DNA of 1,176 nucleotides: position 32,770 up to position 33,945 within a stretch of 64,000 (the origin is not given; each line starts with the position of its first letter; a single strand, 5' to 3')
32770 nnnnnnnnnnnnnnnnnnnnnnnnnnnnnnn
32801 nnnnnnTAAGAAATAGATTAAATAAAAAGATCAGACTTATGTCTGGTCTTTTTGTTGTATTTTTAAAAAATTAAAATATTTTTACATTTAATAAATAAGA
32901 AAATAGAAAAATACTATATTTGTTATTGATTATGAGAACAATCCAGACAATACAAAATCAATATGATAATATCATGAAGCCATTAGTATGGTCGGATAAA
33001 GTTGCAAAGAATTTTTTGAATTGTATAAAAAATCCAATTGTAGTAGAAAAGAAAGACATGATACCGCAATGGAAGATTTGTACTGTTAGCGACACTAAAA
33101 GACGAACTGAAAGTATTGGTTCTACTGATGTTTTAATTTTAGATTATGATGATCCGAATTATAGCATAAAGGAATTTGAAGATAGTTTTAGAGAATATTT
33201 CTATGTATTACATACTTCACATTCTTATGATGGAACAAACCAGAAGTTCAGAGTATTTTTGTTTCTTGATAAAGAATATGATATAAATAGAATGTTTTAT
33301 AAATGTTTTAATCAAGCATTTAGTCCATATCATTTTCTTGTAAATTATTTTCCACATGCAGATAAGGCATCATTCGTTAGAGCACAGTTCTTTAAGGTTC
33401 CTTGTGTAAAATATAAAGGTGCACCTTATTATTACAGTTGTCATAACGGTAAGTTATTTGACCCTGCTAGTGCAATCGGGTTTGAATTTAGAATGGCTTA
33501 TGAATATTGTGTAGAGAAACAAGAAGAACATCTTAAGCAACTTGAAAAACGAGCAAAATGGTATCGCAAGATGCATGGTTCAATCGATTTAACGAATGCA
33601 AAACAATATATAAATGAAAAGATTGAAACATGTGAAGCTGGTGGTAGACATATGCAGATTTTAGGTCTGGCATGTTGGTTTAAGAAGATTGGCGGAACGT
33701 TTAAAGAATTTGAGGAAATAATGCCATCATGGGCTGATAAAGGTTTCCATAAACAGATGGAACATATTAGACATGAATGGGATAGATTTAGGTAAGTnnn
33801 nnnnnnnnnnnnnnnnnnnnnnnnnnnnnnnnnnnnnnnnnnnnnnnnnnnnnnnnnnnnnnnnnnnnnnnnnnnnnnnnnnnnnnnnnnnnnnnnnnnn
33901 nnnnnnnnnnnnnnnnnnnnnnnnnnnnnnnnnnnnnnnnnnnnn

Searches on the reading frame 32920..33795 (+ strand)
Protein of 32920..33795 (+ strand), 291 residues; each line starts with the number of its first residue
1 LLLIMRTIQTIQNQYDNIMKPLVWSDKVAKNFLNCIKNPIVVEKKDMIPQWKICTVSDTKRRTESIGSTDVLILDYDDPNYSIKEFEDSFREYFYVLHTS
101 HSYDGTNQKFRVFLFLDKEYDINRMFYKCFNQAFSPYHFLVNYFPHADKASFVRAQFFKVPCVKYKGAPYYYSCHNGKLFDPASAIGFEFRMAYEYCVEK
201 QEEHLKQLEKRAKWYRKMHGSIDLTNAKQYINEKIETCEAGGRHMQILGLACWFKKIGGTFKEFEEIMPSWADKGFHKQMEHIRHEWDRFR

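Call 47: search_protein_families(library=pfam, proteins=[window:32920-33795:+], max_evalue=0.1)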
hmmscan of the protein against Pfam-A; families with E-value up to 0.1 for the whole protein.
window:32920-33795:+ (291 aa): 1 family
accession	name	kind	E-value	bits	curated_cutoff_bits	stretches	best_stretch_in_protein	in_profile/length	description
PF16743.10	PliI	-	0.013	15.6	27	1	48-88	9-49/123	Periplasmic lysozyme inhibitor of I-type lysozyme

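Call 48: search_protein_families(library=phrogs, proteins=[window:32920-33795:+], max_evalue=0.001)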
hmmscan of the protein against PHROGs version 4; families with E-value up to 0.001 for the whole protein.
window:32920-33795:+ (291 aa): 4 families
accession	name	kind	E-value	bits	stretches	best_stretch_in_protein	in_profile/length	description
phrog_9765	-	DNA, RNA and nucleotide metabolism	4.8e-12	45.7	1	56-186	83-207/939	DNA primase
phrog_256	-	DNA, RNA and nucleotide metabolism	0.00015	21.4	1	51-121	63-133/798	DNA helicase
phrog_2135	-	DNA, RNA and nucleotide metabolism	0.00038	19.9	1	51-187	499-623/713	DNA primase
phrog_695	-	DNA, RNA and nucleotide metabolism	0.00056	19.8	1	37-281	30-253/704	DNA polymerase/primase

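Call 94: search_solved_structures(query=window:32920-33795:+, max_evalue=1)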
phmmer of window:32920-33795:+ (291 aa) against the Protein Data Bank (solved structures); distinct sequences matched with E-value up to 1: 15.
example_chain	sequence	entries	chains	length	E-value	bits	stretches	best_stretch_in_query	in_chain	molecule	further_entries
1fhe_A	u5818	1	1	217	0.012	18.5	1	190-238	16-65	GLUTATHIONE TRANSFERASE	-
2wrt_A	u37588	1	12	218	0.057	16.3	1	190-239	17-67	GLUTATHIONE S-TRANSFERASE CLASS-MU 26 KDA ISOZYME 51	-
2fhe_A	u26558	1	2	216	0.15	14.9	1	190-238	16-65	GLUTATHIONE S-TRANSFERASE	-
1u87_A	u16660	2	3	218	0.44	13.4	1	191-240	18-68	Glutathione S-Transferase 26 kDa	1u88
1gta_A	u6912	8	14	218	0.45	13.3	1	191-240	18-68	GLUTATHIONE S-TRANSFERASE | Glutathione S-Transferase 26kDa | Glutathione S-Transferase 26 kDa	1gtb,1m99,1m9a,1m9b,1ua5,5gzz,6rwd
3qmz_T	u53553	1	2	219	0.46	13.3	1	191-240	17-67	Glutathione-S-transferase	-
1y6e_A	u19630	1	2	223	0.48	13.3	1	191-240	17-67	glutathione S-transferase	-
6ji6_A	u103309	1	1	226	0.49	13.2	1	191-240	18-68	Glutathione S-transferase class-mu 26 kDa isozyme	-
8gyd_A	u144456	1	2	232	0.51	13.2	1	191-240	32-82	Glutathione S-transferase class-mu 26 kDa isozyme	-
1gne_A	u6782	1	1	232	0.52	13.1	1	191-240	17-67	GLUTATHIONE S-TRANSFERASE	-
8sen_E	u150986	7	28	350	0.53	13.1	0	190-240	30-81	Glutathione S-transferase class-mu 26 kDa isozyme,Peptidyl-prolyl cis-trans isomerase FKBP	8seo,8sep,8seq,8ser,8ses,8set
1dug_A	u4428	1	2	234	0.53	13.1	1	191-240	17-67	chimera of GLUTATHIONE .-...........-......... LINKEr-C-TERMINAL FIBRINOGEN GAMMA CHAIN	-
6n8u_A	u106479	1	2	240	0.55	13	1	191-240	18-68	Glutathione S-transferase class-mu 26 kDa isozyme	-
1bg5_A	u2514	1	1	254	0.56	13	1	191-240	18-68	FUSION PROTEIN OF ALPHA-NA,K-ATPASE WITH GLUTATHIONE S-TRANSFERASE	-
1b8x_A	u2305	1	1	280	0.75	12.6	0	191-240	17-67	PROTEIN (AML-1B)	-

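Call 97: search_solved_structures(query=A8, max_evalue=1)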
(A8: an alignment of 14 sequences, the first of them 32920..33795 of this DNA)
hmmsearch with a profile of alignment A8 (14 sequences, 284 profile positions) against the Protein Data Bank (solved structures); distinct sequences matched with E-value up to 1: 1.
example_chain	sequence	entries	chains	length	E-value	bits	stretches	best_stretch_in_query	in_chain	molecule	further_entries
8fjg_A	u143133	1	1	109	0.17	14.6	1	195-279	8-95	H12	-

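Call 98: search_protein_families(library=pfam, alignment_id=A8, max_evalue=1)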
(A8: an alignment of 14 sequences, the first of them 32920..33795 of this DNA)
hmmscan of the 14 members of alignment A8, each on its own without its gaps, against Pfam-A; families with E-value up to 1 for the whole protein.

A. member 1, window:32920-33795:+ (291 aa): 1 family
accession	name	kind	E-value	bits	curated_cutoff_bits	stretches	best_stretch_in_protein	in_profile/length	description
PF16743.10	PliI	-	0.013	15.6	27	1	48-88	9-49/123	Periplasmic lysozyme inhibitor of I-type lysozyme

B. families by the number of members that match (of 14 scanned): 6 families
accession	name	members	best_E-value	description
PF08708.16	PriCT_1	2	0.13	Primase C terminal 1 (PriCT-1)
PF16743.10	PliI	1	0.013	Periplasmic lysozyme inhibitor of I-type lysozyme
PF01359.24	Transposase_1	1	0.02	Transposase (partial DDE domain)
PF15078.11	DUF4545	1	0.03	Domain of unknown function (DUF4545)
PF09022.15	Staphostatin_A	1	0.035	Staphostatin A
PF20045.4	DUF6447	1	0.05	Family of unknown function (DUF6447)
